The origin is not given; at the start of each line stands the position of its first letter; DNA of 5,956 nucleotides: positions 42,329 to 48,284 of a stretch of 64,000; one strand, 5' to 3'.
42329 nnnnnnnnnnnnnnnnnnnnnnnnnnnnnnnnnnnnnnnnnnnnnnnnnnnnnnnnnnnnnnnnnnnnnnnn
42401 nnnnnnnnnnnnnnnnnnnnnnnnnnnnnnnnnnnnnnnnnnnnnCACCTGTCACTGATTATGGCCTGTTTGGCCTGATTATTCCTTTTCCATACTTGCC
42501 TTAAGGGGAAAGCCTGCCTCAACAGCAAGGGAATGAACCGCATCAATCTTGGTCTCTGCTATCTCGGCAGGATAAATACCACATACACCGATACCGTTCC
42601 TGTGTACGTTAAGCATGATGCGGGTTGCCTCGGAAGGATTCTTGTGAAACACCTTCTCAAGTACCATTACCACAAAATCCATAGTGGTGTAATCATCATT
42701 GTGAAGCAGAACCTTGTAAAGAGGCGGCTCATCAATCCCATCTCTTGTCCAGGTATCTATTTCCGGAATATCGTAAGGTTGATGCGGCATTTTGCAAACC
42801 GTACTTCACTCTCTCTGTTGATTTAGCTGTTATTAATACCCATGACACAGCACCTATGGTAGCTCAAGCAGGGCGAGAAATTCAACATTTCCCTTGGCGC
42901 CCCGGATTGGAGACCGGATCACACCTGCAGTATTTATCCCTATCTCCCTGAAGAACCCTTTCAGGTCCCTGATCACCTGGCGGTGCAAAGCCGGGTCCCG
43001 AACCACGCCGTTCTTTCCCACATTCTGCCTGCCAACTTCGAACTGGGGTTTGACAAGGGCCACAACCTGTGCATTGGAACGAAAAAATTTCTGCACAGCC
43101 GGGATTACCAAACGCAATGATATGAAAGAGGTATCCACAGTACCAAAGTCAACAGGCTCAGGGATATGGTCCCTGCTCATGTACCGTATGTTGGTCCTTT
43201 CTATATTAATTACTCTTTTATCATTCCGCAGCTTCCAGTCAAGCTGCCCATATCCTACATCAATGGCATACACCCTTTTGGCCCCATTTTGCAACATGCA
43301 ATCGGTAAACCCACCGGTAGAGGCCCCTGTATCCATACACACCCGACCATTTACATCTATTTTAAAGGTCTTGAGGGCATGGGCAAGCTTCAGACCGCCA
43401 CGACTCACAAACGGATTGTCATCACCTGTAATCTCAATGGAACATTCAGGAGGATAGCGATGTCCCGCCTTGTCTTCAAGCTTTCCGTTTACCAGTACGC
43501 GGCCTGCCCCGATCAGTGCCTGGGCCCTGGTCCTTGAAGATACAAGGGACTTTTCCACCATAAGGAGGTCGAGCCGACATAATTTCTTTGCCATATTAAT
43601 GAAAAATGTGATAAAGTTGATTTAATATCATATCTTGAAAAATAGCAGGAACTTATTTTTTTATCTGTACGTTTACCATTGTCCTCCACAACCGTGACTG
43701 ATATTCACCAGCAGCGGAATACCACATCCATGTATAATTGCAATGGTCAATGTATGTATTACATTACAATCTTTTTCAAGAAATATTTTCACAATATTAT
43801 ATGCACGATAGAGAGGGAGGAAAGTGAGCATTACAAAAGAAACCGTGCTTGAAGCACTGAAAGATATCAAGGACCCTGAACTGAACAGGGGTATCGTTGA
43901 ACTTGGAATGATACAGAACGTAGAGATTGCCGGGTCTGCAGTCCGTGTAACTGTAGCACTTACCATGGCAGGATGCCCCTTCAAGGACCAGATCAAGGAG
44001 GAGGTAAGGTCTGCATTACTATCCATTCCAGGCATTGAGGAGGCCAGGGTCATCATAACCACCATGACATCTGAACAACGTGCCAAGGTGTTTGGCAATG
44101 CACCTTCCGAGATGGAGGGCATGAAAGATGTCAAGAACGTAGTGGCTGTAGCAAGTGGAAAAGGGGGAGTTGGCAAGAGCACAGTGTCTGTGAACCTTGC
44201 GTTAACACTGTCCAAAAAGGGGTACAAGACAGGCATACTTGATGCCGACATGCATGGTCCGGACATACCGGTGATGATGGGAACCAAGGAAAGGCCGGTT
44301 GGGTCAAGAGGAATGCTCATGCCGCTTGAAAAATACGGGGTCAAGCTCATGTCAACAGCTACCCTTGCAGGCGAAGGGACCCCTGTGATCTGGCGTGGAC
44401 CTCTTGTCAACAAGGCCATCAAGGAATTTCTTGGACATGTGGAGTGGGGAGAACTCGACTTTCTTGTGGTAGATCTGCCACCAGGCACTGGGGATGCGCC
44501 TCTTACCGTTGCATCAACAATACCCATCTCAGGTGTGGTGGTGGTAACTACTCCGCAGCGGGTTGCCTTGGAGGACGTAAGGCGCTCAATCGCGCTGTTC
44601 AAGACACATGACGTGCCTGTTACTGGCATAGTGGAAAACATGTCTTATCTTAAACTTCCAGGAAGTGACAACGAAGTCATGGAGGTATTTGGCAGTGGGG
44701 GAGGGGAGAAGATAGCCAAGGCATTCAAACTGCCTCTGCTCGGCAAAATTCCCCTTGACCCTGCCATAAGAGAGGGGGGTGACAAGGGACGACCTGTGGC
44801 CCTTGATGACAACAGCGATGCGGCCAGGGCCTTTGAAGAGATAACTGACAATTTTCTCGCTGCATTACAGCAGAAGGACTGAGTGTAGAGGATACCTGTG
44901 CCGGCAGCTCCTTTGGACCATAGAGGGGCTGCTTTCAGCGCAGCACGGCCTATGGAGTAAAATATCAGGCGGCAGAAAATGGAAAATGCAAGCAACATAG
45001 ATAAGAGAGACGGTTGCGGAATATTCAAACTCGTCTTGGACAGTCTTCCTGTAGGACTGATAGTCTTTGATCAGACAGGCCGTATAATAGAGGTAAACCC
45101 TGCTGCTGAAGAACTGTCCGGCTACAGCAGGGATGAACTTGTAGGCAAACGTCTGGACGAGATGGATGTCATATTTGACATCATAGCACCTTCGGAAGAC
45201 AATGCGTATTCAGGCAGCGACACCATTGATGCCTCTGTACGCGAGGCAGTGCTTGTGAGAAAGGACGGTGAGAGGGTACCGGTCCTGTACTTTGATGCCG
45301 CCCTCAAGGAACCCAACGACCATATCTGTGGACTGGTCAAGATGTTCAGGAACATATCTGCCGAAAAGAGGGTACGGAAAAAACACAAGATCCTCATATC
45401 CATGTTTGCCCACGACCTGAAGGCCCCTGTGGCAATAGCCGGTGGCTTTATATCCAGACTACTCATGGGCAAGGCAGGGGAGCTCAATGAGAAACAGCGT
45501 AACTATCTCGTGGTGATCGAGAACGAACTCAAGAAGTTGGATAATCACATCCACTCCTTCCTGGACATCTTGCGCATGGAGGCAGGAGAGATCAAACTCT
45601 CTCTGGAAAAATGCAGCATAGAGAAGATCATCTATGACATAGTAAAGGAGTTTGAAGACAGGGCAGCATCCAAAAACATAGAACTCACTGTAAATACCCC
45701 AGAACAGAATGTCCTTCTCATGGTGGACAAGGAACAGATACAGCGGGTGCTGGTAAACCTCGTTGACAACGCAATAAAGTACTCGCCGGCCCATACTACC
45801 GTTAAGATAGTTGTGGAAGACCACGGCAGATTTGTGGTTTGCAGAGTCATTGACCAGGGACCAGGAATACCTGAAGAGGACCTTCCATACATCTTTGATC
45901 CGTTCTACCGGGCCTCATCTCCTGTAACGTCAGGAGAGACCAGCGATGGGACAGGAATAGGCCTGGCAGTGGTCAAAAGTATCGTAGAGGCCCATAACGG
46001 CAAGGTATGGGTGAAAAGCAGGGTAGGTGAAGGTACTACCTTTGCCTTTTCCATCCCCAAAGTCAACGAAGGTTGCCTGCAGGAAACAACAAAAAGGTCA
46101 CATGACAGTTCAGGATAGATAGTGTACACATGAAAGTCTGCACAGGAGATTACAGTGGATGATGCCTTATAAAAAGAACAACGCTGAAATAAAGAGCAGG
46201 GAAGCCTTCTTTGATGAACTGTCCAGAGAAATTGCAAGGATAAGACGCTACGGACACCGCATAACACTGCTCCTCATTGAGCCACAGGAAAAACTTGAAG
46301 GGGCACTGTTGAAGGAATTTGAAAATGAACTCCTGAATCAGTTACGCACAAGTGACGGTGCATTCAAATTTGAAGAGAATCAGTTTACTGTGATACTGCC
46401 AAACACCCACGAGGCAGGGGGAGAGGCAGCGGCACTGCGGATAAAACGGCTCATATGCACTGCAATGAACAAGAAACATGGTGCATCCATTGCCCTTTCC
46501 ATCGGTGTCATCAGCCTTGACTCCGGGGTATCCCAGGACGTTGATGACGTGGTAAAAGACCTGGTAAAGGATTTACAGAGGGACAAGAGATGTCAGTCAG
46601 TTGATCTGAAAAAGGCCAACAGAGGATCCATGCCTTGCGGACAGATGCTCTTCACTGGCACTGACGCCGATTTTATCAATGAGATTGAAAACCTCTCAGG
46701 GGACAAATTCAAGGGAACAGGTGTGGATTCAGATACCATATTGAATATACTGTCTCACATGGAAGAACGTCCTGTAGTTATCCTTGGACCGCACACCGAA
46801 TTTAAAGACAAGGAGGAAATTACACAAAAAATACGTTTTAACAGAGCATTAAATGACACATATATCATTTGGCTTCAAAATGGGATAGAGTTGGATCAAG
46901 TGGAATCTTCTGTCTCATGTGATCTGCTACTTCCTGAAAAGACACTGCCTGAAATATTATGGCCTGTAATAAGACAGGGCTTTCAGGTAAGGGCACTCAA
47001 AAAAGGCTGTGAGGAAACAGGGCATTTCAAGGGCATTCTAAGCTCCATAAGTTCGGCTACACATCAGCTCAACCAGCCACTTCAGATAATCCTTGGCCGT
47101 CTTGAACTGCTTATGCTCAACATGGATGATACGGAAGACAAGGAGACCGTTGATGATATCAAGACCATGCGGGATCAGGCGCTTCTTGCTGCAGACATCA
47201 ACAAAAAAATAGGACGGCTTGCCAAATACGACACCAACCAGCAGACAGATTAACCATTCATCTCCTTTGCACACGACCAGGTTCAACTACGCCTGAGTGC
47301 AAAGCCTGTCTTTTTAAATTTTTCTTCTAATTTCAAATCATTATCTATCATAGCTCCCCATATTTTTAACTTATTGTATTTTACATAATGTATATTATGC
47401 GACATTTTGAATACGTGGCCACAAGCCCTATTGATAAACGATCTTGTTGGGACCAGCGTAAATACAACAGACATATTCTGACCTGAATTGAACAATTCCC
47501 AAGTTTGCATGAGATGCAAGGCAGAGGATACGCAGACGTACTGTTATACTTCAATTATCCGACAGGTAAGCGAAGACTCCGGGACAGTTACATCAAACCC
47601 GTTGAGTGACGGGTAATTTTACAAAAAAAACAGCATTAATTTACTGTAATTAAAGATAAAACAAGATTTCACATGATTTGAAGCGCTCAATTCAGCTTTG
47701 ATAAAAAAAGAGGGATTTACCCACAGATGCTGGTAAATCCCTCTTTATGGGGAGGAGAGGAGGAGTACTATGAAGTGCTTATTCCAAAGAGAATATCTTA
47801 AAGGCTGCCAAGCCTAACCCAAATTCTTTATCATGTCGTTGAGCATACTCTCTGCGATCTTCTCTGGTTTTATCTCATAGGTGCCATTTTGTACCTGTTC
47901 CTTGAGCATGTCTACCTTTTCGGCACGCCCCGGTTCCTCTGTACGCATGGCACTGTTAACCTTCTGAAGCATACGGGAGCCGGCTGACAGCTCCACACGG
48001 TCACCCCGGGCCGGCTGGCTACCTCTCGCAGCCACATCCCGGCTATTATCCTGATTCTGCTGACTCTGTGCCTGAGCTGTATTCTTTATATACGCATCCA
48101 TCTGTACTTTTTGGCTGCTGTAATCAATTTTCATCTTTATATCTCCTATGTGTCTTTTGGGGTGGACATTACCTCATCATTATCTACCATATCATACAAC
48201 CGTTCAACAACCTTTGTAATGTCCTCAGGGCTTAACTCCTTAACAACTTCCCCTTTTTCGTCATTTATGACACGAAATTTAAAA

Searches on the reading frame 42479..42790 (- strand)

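Call 83: search_protein_families(library=pfam, proteins=[window:42479-42790:-], max_evalue=0.001)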
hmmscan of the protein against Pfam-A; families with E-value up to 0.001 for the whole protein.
window:42479-42790:- (103 aa): 1 family
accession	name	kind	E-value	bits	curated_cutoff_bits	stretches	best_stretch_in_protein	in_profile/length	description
PF02617.22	ClpS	-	1.6e-34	118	23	1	21-98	2-79/80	ATP-dependent Clp protease adaptor protein ClpS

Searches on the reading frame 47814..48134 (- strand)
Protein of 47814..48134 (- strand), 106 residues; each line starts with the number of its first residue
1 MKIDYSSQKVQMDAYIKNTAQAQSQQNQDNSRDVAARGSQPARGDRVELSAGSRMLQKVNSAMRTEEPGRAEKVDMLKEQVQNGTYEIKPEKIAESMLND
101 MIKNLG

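Call 12: search_protein_families(library=pfam, proteins=[window:47814-48134:-])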
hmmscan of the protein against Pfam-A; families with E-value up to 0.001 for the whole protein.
window:47814-48134:- (106 aa): 1 family
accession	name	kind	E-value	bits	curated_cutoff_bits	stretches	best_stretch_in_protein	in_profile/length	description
PF04316.19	FlgM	-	1.7e-16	60.6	25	1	45-99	1-55/55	Anti-sigma-28 factor, FlgM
